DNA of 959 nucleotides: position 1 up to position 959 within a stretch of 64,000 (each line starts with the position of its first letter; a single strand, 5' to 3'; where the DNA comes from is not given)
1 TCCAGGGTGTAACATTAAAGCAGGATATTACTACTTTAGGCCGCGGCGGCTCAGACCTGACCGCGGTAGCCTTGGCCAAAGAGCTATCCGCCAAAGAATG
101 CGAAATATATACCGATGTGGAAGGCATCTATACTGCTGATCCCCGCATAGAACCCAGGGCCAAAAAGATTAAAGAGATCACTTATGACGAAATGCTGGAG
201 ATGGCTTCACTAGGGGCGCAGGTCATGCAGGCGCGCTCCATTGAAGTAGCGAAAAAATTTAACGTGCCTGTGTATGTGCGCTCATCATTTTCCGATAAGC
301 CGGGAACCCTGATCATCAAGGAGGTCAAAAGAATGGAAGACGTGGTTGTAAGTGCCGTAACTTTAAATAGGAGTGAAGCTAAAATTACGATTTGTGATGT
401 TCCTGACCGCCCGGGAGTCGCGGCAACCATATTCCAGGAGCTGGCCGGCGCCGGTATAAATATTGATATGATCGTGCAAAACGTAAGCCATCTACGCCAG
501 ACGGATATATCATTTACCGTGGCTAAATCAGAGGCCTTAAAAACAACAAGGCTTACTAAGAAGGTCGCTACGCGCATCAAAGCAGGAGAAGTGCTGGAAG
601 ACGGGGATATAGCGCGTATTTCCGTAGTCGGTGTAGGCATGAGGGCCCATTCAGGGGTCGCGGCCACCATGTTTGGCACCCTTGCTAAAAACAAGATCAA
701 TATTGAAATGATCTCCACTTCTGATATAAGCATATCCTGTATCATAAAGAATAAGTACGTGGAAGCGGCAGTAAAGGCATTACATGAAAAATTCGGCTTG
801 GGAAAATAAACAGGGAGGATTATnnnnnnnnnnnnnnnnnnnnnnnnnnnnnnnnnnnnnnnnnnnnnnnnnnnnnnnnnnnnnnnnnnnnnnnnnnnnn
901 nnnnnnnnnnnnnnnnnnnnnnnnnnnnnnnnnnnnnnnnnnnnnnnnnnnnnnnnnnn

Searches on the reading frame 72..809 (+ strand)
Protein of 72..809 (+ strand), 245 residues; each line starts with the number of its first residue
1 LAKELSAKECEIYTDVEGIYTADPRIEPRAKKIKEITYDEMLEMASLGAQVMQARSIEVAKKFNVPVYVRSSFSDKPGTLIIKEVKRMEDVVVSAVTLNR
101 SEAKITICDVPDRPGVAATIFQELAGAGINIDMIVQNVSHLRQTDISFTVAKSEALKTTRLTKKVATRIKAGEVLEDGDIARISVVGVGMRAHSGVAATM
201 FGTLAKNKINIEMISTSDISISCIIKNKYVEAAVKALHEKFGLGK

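Call 68: search_protein_families(library=pfam, proteins=[window:72-809:+], max_evalue=0.00001)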
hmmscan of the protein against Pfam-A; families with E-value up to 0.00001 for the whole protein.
window:72-809:+ (245 aa): 4 families
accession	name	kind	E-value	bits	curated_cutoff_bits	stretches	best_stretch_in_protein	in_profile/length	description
PF22468.2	ACT_9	-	4.1e-38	129.4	27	2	183-241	1-61/61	ACT domain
PF13840.12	ACT_7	-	5.7e-23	81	27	1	179-239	5-65/65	ACT domain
PF00696.33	AA_kinase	-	1.9e-19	70.8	24.9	1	2-71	161-234/234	Amino acid kinase family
PF01842.31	ACT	-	4.3e-19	68.4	27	1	106-157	3-56/66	ACT domain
